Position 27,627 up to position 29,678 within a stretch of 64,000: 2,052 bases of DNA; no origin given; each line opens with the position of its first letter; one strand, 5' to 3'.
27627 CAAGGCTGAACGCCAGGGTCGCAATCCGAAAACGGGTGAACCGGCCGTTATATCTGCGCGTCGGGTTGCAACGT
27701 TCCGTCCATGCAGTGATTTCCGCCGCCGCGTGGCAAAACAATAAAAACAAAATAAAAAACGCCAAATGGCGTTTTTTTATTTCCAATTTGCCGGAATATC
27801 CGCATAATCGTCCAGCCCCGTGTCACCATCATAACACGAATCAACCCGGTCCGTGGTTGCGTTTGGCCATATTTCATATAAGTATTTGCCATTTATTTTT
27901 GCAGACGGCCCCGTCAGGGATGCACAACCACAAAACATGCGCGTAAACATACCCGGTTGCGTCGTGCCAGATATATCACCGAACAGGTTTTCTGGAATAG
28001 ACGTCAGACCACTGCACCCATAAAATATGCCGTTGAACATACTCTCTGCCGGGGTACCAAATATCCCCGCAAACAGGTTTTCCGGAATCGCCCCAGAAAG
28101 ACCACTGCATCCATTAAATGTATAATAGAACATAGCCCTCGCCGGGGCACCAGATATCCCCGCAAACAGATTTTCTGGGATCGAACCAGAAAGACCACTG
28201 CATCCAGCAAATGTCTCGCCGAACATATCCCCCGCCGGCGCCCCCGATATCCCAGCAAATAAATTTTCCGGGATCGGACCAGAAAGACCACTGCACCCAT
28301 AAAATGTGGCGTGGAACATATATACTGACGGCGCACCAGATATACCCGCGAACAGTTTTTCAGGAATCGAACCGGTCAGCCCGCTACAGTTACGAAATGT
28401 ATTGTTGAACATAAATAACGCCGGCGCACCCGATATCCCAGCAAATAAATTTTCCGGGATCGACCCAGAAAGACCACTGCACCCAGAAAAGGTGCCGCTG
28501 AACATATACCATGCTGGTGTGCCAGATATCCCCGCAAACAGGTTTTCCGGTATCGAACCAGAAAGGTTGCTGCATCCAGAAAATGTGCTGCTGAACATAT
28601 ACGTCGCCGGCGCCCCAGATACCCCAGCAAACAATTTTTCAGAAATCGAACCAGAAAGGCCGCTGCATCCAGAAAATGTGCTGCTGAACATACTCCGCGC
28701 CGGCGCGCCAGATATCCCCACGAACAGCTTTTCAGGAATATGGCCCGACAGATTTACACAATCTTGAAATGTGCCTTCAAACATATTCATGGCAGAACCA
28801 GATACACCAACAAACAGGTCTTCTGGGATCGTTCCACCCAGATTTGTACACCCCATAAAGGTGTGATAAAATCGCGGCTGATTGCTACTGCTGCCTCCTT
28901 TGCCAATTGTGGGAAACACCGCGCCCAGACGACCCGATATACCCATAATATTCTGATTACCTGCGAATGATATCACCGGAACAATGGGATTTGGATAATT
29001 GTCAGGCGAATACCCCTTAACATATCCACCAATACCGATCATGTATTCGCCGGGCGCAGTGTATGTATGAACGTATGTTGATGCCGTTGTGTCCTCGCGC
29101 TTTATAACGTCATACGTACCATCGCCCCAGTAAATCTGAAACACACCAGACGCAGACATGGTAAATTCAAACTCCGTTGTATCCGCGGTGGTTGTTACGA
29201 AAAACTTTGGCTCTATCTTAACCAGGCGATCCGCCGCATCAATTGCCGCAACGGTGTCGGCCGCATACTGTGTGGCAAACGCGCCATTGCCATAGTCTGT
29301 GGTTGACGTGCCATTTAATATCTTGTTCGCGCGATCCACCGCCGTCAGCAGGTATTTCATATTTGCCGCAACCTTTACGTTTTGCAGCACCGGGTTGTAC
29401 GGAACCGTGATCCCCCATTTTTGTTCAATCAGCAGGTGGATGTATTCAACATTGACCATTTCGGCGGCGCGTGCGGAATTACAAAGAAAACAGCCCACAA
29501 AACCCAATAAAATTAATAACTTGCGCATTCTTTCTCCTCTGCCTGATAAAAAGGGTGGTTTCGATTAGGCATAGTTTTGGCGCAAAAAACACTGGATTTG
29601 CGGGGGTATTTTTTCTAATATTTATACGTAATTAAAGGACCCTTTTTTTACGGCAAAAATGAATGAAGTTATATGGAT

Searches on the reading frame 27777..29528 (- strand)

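Call 54: search_protein_families(library=pfam, proteins=[window:27777-29528:-], max_evalue=0.01)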
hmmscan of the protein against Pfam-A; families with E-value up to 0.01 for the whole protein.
window:27777-29528:- (583 aa): 1 family
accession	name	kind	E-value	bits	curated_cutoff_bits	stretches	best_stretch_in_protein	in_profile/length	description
PF15096.12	G6B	-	1.1e-05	25.9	24.3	0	250-311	6-59/114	G6b-B extracellular V-set Ig-like domain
